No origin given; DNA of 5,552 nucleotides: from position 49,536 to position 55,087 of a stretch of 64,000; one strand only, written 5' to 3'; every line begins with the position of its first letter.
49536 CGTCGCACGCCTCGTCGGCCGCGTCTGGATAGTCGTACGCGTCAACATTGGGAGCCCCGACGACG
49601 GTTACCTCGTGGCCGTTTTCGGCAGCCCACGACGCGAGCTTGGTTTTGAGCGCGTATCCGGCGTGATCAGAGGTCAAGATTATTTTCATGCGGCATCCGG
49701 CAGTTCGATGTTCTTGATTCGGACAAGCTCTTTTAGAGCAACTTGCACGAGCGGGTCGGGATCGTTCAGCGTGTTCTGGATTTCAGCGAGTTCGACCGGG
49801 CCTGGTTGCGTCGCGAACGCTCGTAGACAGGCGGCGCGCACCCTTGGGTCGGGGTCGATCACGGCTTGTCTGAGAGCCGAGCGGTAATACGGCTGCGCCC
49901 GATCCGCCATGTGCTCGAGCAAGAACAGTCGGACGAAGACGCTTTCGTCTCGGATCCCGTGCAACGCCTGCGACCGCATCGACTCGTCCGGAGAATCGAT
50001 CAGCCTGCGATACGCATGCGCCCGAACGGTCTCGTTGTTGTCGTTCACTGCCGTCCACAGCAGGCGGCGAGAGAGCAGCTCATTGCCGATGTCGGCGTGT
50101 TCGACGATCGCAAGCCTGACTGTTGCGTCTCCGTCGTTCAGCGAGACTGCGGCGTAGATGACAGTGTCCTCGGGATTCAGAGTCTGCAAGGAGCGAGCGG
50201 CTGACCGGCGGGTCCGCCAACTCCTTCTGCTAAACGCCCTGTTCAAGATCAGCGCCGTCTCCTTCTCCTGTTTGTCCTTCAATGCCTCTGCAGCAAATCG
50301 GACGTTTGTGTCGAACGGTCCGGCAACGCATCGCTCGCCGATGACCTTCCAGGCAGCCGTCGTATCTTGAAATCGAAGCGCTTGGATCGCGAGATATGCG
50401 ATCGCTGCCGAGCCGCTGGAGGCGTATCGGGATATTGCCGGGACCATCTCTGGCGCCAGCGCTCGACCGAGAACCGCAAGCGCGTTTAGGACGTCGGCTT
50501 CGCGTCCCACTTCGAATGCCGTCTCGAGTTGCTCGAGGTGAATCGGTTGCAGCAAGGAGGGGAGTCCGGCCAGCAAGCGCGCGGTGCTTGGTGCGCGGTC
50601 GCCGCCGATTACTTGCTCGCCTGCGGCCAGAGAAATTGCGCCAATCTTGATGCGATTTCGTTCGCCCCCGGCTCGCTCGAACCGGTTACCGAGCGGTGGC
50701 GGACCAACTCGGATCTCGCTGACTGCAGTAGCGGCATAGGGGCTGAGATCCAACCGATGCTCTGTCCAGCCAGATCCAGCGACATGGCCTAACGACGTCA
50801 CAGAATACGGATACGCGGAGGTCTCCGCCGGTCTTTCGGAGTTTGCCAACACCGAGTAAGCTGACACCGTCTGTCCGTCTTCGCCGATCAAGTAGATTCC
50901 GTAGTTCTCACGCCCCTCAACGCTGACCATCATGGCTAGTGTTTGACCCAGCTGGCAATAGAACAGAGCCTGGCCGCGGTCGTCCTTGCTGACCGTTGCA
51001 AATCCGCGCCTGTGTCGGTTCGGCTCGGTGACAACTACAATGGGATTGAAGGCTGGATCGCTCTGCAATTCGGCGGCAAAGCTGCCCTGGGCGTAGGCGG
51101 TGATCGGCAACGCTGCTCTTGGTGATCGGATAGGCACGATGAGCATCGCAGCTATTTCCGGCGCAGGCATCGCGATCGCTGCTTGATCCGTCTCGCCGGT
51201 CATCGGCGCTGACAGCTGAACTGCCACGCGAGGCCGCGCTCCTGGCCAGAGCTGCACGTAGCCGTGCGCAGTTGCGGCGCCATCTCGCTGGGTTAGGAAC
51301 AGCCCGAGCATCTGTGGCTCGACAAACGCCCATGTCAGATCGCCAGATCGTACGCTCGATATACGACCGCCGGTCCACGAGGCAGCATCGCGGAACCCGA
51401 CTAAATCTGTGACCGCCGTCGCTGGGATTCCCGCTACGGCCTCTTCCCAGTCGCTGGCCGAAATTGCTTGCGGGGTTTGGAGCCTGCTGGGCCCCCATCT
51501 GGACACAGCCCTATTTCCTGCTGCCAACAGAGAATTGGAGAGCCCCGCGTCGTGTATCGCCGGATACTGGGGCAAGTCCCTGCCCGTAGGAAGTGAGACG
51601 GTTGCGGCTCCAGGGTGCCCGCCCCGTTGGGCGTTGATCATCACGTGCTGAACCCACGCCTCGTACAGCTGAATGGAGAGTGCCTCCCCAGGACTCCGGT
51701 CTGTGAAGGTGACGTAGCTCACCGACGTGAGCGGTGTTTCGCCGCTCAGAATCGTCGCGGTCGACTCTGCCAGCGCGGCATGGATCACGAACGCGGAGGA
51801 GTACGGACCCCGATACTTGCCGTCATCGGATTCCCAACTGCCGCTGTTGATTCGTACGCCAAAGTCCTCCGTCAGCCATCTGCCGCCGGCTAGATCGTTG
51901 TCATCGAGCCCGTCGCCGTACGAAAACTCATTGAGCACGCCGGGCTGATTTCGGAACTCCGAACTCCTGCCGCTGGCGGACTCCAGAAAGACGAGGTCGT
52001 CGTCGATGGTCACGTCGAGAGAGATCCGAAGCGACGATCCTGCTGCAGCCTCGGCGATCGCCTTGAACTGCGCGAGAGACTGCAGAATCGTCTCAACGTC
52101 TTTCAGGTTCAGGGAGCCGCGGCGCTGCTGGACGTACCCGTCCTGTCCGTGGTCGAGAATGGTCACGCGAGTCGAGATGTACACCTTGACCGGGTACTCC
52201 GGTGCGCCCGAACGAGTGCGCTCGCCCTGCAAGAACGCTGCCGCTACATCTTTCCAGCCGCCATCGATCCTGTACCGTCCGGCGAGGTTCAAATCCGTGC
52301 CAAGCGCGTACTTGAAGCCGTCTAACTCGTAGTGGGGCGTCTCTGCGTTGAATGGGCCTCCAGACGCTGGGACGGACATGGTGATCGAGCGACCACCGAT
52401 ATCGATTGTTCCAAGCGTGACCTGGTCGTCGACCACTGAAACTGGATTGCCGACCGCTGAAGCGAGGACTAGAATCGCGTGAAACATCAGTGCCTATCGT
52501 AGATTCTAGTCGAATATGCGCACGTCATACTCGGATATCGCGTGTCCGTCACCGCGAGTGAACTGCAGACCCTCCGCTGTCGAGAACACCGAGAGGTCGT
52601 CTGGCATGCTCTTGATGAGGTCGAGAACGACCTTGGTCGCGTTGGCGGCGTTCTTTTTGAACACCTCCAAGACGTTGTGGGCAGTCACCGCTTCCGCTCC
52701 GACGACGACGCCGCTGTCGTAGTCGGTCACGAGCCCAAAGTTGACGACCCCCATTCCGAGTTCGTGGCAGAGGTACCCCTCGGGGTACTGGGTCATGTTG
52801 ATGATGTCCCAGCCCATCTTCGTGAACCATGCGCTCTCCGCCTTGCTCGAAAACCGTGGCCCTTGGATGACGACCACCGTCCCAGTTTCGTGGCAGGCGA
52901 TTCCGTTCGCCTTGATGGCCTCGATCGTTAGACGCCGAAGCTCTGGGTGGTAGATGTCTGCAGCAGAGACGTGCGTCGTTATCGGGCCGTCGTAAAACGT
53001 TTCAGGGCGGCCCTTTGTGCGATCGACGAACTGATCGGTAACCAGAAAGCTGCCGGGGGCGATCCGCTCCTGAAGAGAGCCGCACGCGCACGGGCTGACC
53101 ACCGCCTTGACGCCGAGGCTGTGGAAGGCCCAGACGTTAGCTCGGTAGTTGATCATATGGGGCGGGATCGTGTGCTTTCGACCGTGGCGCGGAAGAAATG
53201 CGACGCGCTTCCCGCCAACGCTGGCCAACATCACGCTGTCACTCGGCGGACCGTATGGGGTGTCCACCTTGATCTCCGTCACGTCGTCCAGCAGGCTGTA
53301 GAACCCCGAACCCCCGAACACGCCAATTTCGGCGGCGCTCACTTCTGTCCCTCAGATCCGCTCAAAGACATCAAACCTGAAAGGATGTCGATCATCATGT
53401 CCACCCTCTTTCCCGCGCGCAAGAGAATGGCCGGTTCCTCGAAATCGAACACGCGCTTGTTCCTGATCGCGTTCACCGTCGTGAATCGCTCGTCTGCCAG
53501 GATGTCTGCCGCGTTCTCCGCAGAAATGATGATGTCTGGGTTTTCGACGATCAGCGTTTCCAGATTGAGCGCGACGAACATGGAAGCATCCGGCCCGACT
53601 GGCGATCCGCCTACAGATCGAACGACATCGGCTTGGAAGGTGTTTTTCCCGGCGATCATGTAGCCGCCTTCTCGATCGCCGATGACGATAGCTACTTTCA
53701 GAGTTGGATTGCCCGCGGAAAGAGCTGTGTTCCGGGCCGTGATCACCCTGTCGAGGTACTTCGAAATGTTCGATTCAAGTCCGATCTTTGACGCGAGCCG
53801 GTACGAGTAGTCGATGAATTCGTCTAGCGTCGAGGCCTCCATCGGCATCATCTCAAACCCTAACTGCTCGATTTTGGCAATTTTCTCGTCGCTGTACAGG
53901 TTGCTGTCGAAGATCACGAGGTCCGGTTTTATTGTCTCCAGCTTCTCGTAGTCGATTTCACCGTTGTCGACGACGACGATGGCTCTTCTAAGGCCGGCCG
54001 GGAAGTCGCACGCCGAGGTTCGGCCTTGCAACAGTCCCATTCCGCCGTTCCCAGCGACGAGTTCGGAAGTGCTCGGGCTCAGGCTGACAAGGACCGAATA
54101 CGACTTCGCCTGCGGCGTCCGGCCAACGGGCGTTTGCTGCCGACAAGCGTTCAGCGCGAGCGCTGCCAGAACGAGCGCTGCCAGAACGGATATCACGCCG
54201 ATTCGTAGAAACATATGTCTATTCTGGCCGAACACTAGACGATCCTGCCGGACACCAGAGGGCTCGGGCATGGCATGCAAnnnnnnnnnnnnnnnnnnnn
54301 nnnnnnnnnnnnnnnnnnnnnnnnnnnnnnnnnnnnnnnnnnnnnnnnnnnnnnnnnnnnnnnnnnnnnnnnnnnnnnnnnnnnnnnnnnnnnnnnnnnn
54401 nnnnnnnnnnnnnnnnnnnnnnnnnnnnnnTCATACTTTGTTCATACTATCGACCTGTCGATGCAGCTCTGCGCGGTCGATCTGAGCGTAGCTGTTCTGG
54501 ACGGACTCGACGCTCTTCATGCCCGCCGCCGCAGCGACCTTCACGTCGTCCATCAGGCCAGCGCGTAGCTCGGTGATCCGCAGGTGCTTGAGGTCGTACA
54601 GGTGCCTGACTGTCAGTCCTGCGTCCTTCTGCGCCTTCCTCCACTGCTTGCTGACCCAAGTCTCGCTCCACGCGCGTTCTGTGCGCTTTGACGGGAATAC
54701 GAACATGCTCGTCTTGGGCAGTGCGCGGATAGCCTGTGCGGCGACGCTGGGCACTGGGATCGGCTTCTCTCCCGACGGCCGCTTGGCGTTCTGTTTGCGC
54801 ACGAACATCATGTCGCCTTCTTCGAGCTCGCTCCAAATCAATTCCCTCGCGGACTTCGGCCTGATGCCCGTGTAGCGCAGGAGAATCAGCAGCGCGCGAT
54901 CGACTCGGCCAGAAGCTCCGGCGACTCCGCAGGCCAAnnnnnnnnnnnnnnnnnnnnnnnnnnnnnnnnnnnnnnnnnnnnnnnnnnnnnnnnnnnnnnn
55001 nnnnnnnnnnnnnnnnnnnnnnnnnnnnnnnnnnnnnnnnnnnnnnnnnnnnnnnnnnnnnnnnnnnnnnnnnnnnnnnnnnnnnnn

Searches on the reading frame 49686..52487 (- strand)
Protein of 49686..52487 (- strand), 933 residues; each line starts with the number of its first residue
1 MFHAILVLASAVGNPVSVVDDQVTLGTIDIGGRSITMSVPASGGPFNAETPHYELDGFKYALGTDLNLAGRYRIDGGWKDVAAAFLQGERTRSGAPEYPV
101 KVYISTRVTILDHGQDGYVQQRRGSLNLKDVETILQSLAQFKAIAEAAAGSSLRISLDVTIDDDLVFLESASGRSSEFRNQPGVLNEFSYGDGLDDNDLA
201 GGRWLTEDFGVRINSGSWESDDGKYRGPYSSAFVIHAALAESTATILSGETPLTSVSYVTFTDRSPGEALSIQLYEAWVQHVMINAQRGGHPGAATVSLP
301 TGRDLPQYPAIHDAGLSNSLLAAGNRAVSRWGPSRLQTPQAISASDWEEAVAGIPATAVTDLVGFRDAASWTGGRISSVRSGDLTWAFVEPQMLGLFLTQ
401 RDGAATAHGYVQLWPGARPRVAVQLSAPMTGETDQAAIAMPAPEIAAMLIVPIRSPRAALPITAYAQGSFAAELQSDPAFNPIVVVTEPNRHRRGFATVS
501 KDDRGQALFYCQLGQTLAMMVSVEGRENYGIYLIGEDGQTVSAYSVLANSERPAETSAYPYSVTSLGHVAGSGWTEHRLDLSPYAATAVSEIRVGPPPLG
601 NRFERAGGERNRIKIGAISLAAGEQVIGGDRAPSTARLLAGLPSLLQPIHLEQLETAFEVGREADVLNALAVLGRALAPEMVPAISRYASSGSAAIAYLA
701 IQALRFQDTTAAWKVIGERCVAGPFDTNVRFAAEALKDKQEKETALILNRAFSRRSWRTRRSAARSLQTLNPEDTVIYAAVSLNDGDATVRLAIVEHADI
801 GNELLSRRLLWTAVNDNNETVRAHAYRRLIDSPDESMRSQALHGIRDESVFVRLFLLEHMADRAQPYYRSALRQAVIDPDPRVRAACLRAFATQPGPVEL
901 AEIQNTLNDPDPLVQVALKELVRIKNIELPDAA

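Call 47: search_protein_families(library=pfam, proteins=[window:49686-52487:-], max_evalue=0.00001)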
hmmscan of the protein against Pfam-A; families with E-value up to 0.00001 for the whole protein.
window:49686-52487:- (933 aa): 1 family
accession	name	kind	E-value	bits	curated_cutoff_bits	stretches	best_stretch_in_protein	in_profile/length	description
PF13646.12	HEAT_2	-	2e-11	44.5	27.7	0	845-915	8-80/88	HEAT repeats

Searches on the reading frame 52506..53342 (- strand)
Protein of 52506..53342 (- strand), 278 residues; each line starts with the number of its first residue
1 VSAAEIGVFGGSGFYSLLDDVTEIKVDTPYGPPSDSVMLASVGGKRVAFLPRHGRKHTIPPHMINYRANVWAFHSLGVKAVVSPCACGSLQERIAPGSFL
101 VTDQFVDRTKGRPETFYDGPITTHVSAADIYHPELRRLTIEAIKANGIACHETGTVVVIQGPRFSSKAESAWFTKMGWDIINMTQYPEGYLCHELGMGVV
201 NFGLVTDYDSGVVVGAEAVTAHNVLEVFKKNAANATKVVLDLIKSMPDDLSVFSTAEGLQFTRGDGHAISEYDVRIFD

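Call 24: search_protein_families(library=pfam, proteins=[window:52506-53342:-], max_evalue=0.01)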
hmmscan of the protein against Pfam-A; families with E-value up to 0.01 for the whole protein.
window:52506-53342:- (278 aa): 1 family
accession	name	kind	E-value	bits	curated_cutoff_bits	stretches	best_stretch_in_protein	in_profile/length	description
PF01048.26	PNP_UDP_1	-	1.7e-38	132.8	25.1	1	5-244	1-233/233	Phosphorylase superfamily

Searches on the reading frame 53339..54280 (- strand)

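Call 24: search_protein_families(library=pfam, proteins=[window:53339-54280:-], max_evalue=0.01)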
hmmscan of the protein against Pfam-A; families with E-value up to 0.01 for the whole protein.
window:53339-54280:- (313 aa): 1 family
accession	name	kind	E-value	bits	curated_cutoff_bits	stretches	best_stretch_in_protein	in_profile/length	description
PF01497.23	Peripla_BP_2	-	1e-17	64.8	27.5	1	65-280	2-231/235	Periplasmic binding protein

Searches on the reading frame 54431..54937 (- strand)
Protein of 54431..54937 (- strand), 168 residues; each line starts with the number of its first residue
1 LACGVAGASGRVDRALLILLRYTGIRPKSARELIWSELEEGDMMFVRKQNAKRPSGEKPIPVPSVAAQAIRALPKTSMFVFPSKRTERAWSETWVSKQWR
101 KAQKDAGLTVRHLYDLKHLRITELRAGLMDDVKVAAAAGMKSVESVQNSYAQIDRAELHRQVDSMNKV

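Call 24: search_protein_families(library=pfam, proteins=[window:54431-54937:-], max_evalue=0.01)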
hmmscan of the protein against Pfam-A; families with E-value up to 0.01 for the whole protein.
window:54431-54937:- (168 aa): 1 family
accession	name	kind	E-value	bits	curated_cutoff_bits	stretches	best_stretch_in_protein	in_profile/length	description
PF00589.27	Phage_integrase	-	1.5e-09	38.3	27.1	1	12-154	23-169/172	Phage integrase family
